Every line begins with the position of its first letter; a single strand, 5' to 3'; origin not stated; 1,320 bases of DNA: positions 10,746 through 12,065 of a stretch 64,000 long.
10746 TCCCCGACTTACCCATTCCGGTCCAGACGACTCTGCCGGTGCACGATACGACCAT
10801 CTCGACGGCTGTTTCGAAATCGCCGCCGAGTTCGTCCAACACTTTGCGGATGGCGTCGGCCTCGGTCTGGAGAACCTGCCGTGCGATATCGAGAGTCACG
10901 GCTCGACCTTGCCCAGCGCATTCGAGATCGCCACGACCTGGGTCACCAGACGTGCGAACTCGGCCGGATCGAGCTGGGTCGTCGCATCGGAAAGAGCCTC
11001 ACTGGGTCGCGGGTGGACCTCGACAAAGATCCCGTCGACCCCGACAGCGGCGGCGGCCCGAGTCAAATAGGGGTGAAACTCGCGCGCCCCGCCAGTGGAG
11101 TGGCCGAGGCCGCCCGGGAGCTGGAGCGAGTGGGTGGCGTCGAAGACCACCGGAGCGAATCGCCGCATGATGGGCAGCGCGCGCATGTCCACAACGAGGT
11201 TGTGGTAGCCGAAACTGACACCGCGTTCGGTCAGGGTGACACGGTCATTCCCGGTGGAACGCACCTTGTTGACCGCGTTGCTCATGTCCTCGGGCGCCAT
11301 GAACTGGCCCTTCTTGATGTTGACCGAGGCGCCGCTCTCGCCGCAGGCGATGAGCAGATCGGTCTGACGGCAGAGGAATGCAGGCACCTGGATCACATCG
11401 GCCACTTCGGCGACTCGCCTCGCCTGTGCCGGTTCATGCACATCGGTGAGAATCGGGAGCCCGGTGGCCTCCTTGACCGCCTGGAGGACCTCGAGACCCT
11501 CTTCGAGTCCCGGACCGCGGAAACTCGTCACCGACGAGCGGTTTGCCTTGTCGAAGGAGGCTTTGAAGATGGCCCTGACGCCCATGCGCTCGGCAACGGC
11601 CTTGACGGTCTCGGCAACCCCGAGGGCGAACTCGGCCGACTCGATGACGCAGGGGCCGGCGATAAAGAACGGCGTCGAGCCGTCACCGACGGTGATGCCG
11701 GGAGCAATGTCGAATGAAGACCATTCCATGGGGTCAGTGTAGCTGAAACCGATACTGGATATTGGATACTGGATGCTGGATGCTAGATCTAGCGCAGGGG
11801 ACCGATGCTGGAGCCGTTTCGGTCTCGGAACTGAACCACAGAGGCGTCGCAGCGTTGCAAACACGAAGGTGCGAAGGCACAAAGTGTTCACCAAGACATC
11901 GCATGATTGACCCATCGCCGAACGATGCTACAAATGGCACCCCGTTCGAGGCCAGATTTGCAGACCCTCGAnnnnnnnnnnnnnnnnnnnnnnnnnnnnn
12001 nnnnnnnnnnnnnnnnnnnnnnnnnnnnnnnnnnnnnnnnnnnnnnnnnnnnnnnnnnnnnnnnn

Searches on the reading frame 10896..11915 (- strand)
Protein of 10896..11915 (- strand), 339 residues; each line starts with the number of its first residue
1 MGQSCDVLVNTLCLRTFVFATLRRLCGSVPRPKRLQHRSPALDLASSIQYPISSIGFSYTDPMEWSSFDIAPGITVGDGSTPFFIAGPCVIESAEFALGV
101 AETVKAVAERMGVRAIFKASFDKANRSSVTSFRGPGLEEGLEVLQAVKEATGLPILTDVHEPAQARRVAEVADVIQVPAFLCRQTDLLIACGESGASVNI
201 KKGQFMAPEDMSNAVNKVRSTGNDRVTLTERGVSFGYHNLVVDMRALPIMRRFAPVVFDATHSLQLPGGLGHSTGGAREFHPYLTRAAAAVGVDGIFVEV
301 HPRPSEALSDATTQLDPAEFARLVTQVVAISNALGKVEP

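Call 9: search_protein_families(library=pfam, proteins=[window:10896-11915:-])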
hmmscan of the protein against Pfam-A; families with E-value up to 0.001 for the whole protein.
window:10896-11915:- (339 aa): 2 families
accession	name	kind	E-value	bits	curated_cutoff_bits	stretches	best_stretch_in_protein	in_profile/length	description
PF00793.26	DAHP_synth_1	-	2.2e-70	237.1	25.5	1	73-325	9-259/270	DAHP synthetase I family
PF03102.20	NeuB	-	0.00053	20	22.1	0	139-337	56-239/241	NeuB family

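Call 50: find_related_loci(query=window:10896-11915:-, collection=metagenome_contigs, flank=2500)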
Query window:10896-11915:- (339 aa) in metagenome_contigs; peptide patterns used: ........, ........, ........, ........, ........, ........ (x = any residue, [..] = any of these).
600 stretches matched a pattern (row limit reached: there are more); 593 encode a relative of the query (tblastn E <= 1e-3); the best 80 are kept; 80 distinct loci.
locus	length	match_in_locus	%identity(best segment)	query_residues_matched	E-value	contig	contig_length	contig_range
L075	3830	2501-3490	83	5-339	0e+0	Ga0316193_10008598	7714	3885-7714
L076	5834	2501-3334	69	62-339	6e-129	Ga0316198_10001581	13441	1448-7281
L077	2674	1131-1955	71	63-337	4e-130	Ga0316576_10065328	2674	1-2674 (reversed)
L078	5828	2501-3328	70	63-336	2e-124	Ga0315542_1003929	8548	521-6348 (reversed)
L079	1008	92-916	58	66-339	8e-111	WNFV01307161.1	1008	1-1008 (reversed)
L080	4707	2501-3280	61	76-335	9e-101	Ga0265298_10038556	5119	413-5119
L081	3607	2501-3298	56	70-334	3e-100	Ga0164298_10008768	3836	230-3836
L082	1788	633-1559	51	34-338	1e-105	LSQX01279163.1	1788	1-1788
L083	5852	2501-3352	56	60-334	3e-99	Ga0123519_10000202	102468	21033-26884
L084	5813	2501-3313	60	63-334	6e-98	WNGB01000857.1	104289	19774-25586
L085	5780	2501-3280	57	78-336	8e-98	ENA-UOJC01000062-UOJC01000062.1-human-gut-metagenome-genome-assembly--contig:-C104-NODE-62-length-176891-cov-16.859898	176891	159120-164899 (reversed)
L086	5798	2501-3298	58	67-331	1e-96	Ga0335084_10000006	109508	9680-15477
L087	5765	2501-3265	56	78-331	6e-97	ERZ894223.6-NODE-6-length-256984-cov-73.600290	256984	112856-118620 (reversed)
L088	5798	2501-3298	58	67-331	1e-96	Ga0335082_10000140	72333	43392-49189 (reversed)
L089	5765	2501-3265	56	78-331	6e-97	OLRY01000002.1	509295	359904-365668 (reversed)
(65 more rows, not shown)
